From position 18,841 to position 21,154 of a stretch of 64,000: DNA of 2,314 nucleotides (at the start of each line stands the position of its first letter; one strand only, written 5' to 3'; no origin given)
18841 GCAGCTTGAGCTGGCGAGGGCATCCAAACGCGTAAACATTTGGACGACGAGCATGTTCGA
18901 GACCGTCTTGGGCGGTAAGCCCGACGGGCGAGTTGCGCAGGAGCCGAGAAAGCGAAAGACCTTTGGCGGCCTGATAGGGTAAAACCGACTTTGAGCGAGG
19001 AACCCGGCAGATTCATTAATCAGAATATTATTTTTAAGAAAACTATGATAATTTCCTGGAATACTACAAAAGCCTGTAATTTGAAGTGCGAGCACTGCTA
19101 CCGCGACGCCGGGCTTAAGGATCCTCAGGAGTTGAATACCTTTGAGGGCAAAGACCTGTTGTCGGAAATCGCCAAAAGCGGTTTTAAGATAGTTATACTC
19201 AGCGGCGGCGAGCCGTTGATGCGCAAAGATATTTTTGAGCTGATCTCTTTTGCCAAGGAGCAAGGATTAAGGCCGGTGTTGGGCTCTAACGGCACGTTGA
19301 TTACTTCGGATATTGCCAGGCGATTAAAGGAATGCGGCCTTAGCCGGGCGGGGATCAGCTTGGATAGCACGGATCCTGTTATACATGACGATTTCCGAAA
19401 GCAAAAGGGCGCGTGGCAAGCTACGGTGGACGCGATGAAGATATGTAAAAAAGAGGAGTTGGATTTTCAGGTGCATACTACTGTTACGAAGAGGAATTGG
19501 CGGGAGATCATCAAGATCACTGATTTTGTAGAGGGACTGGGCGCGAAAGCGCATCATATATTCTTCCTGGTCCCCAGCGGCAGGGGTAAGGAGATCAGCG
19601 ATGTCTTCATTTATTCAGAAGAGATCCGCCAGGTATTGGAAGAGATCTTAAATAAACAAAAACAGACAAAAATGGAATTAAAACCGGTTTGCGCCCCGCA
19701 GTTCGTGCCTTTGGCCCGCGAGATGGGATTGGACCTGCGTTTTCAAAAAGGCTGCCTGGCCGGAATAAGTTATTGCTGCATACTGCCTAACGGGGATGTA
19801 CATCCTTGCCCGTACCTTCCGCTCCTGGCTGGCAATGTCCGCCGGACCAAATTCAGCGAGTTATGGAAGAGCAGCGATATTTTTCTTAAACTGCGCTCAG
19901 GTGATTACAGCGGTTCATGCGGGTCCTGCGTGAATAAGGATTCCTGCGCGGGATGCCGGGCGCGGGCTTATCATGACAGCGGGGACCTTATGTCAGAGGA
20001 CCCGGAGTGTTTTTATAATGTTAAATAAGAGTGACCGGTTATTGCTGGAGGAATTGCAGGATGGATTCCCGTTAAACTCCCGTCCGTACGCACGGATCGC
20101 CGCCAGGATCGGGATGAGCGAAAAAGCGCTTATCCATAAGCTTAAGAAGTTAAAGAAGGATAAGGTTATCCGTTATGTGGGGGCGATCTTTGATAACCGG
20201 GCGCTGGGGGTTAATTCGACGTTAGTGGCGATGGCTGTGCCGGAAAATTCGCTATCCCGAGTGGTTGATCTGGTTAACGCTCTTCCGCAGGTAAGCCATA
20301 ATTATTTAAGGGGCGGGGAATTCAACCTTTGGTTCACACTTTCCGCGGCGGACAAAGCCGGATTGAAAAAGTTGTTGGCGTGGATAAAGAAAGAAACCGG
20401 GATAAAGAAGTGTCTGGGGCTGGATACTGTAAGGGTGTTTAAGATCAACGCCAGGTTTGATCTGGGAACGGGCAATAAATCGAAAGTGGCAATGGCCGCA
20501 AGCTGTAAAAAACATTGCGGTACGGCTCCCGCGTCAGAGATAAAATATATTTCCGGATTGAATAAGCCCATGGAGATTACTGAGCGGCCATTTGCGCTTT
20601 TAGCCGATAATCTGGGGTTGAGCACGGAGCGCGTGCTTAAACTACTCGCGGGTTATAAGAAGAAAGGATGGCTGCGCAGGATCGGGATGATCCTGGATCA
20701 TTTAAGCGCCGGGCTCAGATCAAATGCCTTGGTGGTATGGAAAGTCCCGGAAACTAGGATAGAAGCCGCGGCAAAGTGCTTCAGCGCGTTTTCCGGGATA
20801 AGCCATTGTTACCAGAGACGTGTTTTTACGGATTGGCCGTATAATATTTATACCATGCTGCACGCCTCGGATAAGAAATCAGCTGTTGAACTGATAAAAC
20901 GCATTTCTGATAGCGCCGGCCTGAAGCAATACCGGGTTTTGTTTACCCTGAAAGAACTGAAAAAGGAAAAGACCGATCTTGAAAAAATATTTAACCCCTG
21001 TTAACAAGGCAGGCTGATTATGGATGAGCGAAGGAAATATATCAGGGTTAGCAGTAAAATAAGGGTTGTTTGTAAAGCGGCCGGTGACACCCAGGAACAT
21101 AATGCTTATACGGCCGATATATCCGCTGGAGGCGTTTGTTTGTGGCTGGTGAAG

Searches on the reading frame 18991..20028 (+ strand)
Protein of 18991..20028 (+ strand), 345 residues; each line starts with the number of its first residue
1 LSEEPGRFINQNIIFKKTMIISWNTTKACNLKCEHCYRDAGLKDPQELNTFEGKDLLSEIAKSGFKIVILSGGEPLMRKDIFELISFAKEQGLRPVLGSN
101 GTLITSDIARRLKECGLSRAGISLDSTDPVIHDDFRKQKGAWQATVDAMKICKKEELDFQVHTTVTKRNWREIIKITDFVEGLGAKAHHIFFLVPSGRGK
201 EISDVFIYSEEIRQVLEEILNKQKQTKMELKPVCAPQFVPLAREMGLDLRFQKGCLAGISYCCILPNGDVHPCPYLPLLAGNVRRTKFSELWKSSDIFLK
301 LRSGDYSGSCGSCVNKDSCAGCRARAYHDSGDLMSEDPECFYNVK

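Call 6: search_protein_families(library=pfam, proteins=[window:18991-20028:+], max_evalue=0.00001)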
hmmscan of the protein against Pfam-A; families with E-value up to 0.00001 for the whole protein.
window:18991-20028:+ (345 aa): 2 families
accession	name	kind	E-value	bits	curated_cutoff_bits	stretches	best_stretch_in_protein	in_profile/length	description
PF04055.27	Radical_SAM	-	3.5e-26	92.8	29.5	1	24-180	2-166/166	Radical SAM superfamily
PF13186.11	SPASM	-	1.1e-07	32.4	21.5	1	255-313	1-66/67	Iron-sulfur cluster-binding domain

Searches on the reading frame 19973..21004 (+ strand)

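Call 6: search_protein_families(library=pfam, proteins=[window:19973-21004:+], max_evalue=0.00001)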
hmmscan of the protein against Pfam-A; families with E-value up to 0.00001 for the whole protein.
window:19973-21004:+ (343 aa): 3 families
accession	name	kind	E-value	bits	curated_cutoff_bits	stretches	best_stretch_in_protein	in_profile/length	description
PF17805.7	AsnC_trans_reg2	-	4.2e-49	165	27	2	246-330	2-86/86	AsnC-like ligand binding domain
PF22451.2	NirdL-like_HTH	-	6.5e-25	86.9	27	2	21-67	1-47/47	Siroheme decarboxylase NirDL-like HTH domain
PF13404.12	HTH_AsnC-type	-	1.7e-06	28.2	27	0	19-60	3-41/42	AsnC-type helix-turn-helix domain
